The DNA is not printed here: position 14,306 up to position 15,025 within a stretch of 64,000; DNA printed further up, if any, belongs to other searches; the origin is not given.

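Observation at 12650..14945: Excisionase-type HTH + ParA-like ATPase + repeat/wHTH protein: a tightly coupled three-gene partition- or positioning-like operon inside a polysaccharide locus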

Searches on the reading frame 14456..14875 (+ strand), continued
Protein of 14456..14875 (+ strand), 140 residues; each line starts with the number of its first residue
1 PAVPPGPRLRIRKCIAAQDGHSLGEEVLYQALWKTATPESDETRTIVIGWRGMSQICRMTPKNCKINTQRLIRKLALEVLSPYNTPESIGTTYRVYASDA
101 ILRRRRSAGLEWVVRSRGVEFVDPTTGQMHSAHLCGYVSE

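Call 38: fold_search(model_id=the predicted structure, library=pdb)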
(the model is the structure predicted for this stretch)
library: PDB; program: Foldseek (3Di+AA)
matches with E <= 10: 1351; with E <= 0.001: 0
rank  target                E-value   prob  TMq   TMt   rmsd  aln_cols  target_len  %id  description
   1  6pco_A                3.8e-03  1.00  0.43  0.40   6.2       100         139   11  Mechanism for regulation of DNA binding of Bordetella bronchiseptica BpsR by 6-hydroxynicotinic acid (released 2019-11-06)
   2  6pcp_A                1.5e-02  1.00  0.43  0.39   6.1        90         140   11  Mechanism for regulation of DNA binding of Bordetella bronchiseptica BpsR by 6-hydroxynicotinic acid (released 2019-11-06)
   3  6hk6_I                1.8e-02  0.97  0.44  0.22   9.7       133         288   13  Human RIOK2 bound to inhibitor (released 2018-10-24)
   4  3bj6_A                2.0e-02  1.00  0.47  0.40   5.8        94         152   14  Crystal structure of MarR family transcription regulator SP03579 (released 2007-12-18)
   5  3bj6_B                2.0e-02  1.00  0.47  0.40   5.8        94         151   14  Crystal structure of MarR family transcription regulator SP03579 (released 2007-12-18)
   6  6hk6_E                2.0e-02  0.97  0.44  0.21   9.7       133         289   13  Human RIOK2 bound to inhibitor (released 2018-10-24)
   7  8ylg_A                2.1e-02  1.00  0.46  0.38   5.6        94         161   15  Crystal structure of Burkholderia thailandensis MftR in complex with operator DNA (released 2024-11-13)
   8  8ylg_B                2.1e-02  1.00  0.46  0.38   5.6        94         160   15  Crystal structure of Burkholderia thailandensis MftR in complex with operator DNA (released 2024-11-13)
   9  7kfs                  2.1e-02  0.98  0.40  0.37   7.7       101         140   15  Crystal structure of the MarR family transcriptional regulator from Variovorax paradoxus bound to Benzoic Acid (released 2021-11-10)
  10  6hk6_H                2.1e-02  0.92  0.40  0.20  10.0       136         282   11  Human RIOK2 bound to inhibitor (released 2018-10-24)
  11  6pco_C                2.4e-02  1.00  0.42  0.41   5.8        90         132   11  Mechanism for regulation of DNA binding of Bordetella bronchiseptica BpsR by 6-hydroxynicotinic acid (released 2019-11-06)
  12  22oz_D                2.4e-02  1.00  0.42  0.34   4.4        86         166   19  Structural insights into HpaR-mediated recognition of hrpX and hrpG in Xanthomonas campestris pv. campestris (released 2026-03-11)
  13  6hk6_A                2.9e-02  0.90  0.40  0.20  10.0       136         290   11  Human RIOK2 bound to inhibitor (released 2018-10-24)
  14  7kfq                  3.1e-02  0.97  0.39  0.36   7.8        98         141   13  Crystal structure of the MarR family transcriptional regulator from Variovorax paradoxus bound to 1H-Indole-3-Carboxylic (released 2021-11-10)
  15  9ff3                  3.3e-02  0.99  0.42  0.32   4.1        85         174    9  The structure of delta-ScoC, a global regulator protein from Geobacillus kaustophilus T-1 (released 2025-06-04)
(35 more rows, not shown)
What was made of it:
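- On Ribbon-helix-helix partners (ParG, omega, ParR): The Foldseek matches are MarR, CAP and Rep wHTH proteins (call 38).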

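Call 40: search_protein_representatives(alignment_id=A2)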
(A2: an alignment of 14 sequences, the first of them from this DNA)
Query: 14 sequences, 128 profile positions. Proteins with E-value up to 0.001 (for the whole library): 1030; up to 1e-10: 752; up to 1e-30: 185. The best 150 are listed.
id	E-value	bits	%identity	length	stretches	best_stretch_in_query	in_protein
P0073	8.3e-67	239.0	-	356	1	3-126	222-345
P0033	4.1e-66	236.8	-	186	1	3-127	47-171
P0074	1.5e-64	231.7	-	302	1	3-126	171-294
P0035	2.1e-63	228.0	-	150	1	4-125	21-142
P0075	7.5e-63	226.2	-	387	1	5-126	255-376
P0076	7.5e-59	213.3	-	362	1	4-126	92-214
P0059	2.8e-51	188.8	-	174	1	3-124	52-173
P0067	5.5e-50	184.6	-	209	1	2-127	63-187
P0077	5.7e-46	171.6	-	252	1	3-126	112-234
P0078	6.3e-46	171.5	-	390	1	3-122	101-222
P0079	3.8e-45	169.0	-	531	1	3-122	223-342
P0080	8.0e-45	167.9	-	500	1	3-122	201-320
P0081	1.6e-44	166.9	-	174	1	7-120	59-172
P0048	2.7e-44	166.2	-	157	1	34-125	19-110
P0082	3.2e-44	166.0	-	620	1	3-121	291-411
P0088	1.0e-43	164.3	-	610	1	3-122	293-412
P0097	1.2e-42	160.9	-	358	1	5-127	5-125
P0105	1.8e-41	157.1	-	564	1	3-127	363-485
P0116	7.3e-41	155.1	-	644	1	4-122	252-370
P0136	8.7e-40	151.6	-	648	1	4-127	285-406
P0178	1.7e-36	141.0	-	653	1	5-123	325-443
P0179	1.7e-36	141.0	-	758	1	4-122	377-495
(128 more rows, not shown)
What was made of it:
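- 13745..14878 (+): Gene 3 (377 aa), a new wHTH centromere-binding-type partner of ParA. Its parts are: a basic N-terminal peptide plus a ............... motif (13745-13897); a low-complexity linker (13898-14479); and a winged HTH (about 14480-14878). The wHTH profile finds 1030 cluster representatives (call 40).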

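Call 41: search_protein_families(library=pfam, proteins=[P0079, P0082, P0088, P0116, P0136, P0178, P0179, P0105, P0078, P0097], max_evalue=0.01)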
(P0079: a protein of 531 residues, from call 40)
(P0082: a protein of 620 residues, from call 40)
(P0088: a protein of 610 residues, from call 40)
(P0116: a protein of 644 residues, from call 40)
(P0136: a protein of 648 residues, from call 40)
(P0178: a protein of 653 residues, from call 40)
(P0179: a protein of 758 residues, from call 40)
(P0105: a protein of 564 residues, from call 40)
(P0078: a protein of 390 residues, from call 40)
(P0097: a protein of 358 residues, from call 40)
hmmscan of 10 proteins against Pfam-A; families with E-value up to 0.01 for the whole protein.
P0079 (531 aa): 0 families

P0082 (620 aa): 0 families

P0088 (610 aa): 0 families

P0116 (644 aa): 1 family
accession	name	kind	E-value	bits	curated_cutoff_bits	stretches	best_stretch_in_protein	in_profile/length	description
PF15346.11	ARGLU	-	0.0012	19.2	27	1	536-606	50-114/149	Arginine and glutamate-rich 1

P0136 (648 aa): 0 families

P0178 (653 aa): 0 families

P0179 (758 aa): 0 families

P0105 (564 aa): 0 families

P0078 (390 aa): 0 families

P0097 (358 aa): 0 families

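Call 43: find_encoding_contigs(protein=P0078, flank=6000, max_places=3)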
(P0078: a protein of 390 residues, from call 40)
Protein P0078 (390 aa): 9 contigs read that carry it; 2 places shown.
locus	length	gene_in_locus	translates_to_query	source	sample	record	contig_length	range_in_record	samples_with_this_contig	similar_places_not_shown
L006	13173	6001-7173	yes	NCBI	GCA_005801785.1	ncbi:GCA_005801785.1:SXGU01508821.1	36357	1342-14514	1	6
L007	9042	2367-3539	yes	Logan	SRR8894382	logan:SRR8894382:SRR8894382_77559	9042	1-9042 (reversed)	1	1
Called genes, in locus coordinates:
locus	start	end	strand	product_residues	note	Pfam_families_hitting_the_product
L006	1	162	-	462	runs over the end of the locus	PF13700:DUF4158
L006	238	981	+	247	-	PF00589:Phage_integrase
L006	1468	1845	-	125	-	-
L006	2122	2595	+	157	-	-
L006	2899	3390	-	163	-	PF13620:CarboxypepD_reg, PF07394:DUF1501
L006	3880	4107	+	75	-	-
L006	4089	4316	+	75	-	PF25183:OMP_b-brl_4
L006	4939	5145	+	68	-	PF12728:HTH_17, PF00376:MerR (weak), PF13411:MerR_1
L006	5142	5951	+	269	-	PF01656:CbiA, PF02374:ArsA_ATPase (weak), PF06564:CBP_BcsQ, PF10609:ParA (faint), PF13614:AAA_31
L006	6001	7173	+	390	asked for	-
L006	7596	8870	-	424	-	PF01408:GFO_IDH_MocA, PF02894:GFO_IDH_MocA_C (faint), PF19051:GFO_IDH_MocA_C2, PF22725:GFO_IDH_MocA_C3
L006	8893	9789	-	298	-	PF01261:AP_endonuc_2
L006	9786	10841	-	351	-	PF04909:Amidohydro_2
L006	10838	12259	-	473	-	PF07394:DUF1501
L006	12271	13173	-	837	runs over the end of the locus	PF13442:Cytochrome_CBB3 (faint), PF07635:PSCyt1, PF07583:PSCyt2, PF07587:PSD1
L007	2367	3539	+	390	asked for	-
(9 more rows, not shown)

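Call 44: find_encoding_contigs(protein=P0076, flank=6000, max_places=3)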
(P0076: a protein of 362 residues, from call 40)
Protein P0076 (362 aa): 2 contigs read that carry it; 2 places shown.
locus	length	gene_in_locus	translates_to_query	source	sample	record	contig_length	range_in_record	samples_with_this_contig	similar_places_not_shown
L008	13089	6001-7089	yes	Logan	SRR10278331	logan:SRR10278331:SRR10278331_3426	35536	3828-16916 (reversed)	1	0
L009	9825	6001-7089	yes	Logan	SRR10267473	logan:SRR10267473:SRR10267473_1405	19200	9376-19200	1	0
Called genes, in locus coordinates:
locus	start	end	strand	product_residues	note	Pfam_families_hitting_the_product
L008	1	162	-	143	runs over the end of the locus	PF01850:PIN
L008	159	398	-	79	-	-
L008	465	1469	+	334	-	PF08240:ADH_N, PF16912:Glu_dehyd_C (weak), PF00107:ADH_zinc_N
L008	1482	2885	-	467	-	PF00535:Glycos_transf_2, PF13641:Glyco_tranf_2_3, PF08241:Methyltransf_11 (faint), PF13489:Methyltransf_23 (weak), PF08242:Methyltransf_12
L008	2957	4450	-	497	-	PF10134:RPA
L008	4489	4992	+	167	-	-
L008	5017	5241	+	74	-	PF00376:MerR (weak), PF12728:HTH_17, PF13411:MerR_1 (weak)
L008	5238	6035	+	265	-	PF00142:Fer4_NifH (faint), PF01656:CbiA, PF02374:ArsA_ATPase (faint), PF09140:MipZ (faint), PF10609:ParA, PF13614:AAA_31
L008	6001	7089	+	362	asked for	-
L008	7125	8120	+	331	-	PF00589:Phage_integrase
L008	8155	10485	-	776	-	PF13620:CarboxypepD_reg, PF07715:Plug, PF00593:TonB_dep_Rec_b-barrel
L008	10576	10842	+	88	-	-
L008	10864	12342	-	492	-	PF00072:Response_reg, PF00158:Sigma54_activat, PF14532:Sigma54_activ_2, PF07728:AAA_5 (weak), PF25601:AAA_lid_14, PF02954:HTH_8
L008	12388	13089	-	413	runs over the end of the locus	PF00512:HisKA, PF02518:HATPase_c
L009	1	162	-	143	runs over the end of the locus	PF01850:PIN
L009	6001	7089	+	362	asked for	-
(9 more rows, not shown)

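Call 50: find_related_loci(query=A2, collection=genome_contigs, flank=7000)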
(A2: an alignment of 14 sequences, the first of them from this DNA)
Query A2 (128 aa) in genome_contigs; peptide patterns used: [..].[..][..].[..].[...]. (x = any residue, [..] = any of these).
132 stretches matched a pattern; 14 encode a relative of the query (tblastn E <= 1e-3); 14 distinct loci.
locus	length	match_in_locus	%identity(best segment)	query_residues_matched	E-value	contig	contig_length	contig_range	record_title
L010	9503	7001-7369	85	2-124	2e-70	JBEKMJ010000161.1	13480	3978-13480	MAG: Bryobacteraceae bacterium isolate SPRUCE 391 SPRUCE_391_161, whole genome shotgun sequence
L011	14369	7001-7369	85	3-125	1e-70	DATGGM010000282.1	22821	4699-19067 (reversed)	MAG TPA_asm: Bryobacteraceae bacterium isolate SMAG_U9754 k141_1908871, whole genome shotgun sequence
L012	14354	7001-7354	88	7-124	2e-70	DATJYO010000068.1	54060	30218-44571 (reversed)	MAG TPA_asm: Bryobacteraceae bacterium isolate SMAG_U15154 k141_2023466, whole genome shotgun sequence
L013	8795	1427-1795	85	2-124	1e-69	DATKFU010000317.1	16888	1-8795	MAG TPA_asm: Bryobacteraceae bacterium isolate SMAG_U14533 k141_300820, whole genome shotgun sequence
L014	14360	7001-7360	85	5-124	1e-69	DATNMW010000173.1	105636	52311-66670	MAG TPA_asm: Bryobacteraceae bacterium isolate SMAG_U11489 k141_55413, whole genome shotgun sequence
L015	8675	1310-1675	82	3-124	1e-68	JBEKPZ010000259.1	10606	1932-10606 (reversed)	MAG: Bryobacteraceae bacterium isolate SPRUCE 476 SPRUCE_476_259, whole genome shotgun sequence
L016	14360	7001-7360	84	5-124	2e-68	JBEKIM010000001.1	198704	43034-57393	MAG: Bryobacteraceae bacterium isolate SPRUCE 2 SPRUCE_2_1, whole genome shotgun sequence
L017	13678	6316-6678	82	5-125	3e-68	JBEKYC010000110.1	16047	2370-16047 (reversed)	MAG: Bryobacteraceae bacterium isolate SPRUCE 666 SPRUCE_666_110, whole genome shotgun sequence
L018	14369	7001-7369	83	2-124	1e-67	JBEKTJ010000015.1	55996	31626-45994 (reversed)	MAG: Bryobacteraceae bacterium isolate SPRUCE 555 SPRUCE_555_15, whole genome shotgun sequence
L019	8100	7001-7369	51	3-128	1e-39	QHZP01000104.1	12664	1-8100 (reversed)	MAG: Acidobacteria bacterium isolate gp11 AA58 14_1009_16_40cm_scaffold_17043_curated, whole genome shotgun sequence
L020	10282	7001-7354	53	6-125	1e-39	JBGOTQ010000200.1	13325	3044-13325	MAG: Terriglobia bacterium isolate OBJ_0618_7090110_159 k141_8607366_length_13325_cov_11.8857, whole genome shotgun sequ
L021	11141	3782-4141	52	4-124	5e-38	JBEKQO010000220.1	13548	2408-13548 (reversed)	MAG: Terriglobia bacterium isolate SPRUCE 48 SPRUCE_48_220, whole genome shotgun sequence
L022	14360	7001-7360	50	4-125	2e-37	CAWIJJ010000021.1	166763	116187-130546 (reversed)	MAG: Bryobacterales bacterium isolate MFD04944.bin.2.159 genome assembly, contig: contig_88400, whole genome shotgun seq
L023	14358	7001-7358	51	4-124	1e-26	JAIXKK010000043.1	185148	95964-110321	MAG: Bryobacterales bacterium isolate UW1SPNA014 one-stage_bin014_NODE_124, whole genome shotgun sequence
